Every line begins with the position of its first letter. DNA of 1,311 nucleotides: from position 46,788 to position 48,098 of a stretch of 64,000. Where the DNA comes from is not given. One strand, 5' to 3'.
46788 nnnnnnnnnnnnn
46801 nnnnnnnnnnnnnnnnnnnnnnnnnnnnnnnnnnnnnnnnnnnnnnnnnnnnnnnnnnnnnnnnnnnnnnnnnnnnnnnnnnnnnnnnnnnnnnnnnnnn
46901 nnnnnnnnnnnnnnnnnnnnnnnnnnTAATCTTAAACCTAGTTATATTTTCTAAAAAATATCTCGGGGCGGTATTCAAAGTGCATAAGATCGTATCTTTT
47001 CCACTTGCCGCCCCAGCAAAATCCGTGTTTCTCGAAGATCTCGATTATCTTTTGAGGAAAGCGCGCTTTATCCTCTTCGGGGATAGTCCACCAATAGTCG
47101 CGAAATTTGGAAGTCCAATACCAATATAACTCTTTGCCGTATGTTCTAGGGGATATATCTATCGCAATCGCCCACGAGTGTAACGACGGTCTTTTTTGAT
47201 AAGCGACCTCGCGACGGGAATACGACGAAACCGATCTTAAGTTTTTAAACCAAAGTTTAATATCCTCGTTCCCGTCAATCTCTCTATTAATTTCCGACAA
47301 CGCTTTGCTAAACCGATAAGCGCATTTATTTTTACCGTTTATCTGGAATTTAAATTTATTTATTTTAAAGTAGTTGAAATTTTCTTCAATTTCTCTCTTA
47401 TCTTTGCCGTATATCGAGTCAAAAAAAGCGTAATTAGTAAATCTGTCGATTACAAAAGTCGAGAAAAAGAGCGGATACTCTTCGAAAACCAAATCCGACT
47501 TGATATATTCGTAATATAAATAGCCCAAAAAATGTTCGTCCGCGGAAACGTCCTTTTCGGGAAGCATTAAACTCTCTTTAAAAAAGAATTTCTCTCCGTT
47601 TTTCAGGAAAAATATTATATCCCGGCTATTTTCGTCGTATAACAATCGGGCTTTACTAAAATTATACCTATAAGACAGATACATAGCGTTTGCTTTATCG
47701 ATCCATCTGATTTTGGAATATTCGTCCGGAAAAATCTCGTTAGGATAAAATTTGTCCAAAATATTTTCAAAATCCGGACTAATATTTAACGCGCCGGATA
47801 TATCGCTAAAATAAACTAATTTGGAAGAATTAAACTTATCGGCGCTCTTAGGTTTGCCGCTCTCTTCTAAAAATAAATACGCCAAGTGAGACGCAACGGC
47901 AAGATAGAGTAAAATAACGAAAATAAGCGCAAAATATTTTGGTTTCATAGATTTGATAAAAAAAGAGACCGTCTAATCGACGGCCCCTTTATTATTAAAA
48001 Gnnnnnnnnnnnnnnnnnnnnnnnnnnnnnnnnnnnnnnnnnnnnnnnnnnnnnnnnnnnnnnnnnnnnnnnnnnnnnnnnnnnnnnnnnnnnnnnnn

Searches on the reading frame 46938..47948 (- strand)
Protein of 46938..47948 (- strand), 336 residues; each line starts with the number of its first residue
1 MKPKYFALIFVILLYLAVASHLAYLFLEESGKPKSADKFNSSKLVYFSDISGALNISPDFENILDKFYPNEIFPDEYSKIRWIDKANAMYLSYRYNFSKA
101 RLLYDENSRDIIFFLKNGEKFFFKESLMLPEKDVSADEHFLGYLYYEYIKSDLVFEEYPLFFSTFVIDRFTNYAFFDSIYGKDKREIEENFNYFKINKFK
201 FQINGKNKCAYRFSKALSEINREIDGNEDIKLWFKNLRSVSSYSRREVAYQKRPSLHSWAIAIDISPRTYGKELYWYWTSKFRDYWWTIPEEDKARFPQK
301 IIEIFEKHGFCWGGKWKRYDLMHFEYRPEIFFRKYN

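Call 28: search_protein_families(library=pfam, proteins=[window:46938-47948:-], max_evalue=0.001)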
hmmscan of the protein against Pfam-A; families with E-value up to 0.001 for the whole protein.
window:46938-47948:- (336 aa): 1 family
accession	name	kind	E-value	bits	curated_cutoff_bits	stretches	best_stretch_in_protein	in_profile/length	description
PF13539.11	Peptidase_M15_4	-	2.7e-17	63.6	25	1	252-326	4-70/70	D-alanyl-D-alanine carboxypeptidase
